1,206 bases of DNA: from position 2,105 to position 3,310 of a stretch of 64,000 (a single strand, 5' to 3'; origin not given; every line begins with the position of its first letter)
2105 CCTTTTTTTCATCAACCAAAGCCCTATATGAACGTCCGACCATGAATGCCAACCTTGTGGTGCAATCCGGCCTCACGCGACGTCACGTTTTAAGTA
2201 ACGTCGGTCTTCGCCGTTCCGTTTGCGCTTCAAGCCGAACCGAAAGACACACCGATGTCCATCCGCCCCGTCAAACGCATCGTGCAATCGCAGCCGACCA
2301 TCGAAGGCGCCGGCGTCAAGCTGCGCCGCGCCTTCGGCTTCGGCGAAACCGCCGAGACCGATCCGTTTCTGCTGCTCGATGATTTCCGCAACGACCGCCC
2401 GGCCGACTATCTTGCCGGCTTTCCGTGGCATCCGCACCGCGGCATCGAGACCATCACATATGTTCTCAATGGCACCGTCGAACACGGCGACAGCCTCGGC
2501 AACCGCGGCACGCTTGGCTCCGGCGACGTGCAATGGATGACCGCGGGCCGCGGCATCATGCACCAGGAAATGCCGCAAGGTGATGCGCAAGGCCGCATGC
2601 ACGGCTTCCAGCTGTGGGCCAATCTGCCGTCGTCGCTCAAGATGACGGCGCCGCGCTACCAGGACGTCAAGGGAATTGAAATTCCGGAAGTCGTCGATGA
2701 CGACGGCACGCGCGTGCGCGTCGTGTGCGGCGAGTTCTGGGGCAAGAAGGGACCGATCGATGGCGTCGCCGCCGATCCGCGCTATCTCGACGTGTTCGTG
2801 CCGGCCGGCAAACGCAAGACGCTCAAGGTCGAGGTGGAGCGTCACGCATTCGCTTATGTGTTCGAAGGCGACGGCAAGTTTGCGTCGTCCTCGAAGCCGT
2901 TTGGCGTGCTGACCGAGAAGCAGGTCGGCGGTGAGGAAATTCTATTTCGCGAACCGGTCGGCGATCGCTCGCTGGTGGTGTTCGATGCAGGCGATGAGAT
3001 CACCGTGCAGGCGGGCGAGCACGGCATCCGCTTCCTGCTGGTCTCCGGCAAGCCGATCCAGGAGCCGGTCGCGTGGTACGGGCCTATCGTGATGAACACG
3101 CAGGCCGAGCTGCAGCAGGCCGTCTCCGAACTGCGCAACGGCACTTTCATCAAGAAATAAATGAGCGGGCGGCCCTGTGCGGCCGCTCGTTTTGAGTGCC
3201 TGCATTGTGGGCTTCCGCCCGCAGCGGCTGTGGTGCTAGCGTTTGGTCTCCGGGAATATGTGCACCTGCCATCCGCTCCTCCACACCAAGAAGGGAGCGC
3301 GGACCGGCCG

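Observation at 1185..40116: At least 13 conserved genes are broken by single-nucleotide frameshifts, all in the first 40 kb and none in the last 24 kb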

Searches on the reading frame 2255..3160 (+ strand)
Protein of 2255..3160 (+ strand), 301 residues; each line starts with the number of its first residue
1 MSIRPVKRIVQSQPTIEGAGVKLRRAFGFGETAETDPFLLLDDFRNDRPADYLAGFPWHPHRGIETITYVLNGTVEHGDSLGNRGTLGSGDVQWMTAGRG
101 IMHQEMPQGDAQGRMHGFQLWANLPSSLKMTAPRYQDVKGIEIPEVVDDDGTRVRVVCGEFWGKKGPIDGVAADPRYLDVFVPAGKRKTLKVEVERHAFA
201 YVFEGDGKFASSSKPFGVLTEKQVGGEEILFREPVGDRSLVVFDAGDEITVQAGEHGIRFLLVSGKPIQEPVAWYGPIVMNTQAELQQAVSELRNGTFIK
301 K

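Call 8: find_encoding_contigs(protein=window:2255-3160:+, flank=10000, max_places=10)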
Protein window:2255-3160:+ (301 aa): 2 contigs read that carry it; 2 places shown.
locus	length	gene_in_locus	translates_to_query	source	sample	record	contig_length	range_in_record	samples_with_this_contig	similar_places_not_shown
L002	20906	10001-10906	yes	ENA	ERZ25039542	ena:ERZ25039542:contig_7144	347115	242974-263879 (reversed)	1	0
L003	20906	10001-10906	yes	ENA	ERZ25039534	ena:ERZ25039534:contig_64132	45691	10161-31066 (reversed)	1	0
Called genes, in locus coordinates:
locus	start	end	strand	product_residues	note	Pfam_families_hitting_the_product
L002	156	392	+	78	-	-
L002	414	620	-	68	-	PF23451:Zn_ribbon_PaaD (weak)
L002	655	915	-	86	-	PF07238:PilZ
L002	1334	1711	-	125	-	PF05239:PRC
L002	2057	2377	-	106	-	-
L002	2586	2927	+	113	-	PF03330:DPBB_1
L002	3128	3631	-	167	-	PF05239:PRC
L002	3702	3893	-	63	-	-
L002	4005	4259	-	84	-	-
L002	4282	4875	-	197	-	-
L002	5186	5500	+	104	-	PF05974:DUF892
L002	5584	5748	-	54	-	-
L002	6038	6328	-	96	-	-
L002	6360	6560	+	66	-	-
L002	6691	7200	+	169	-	-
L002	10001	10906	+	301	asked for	PF02678:Pirin, PF05726:Pirin_C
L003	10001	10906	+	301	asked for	PF02678:Pirin, PF05726:Pirin_C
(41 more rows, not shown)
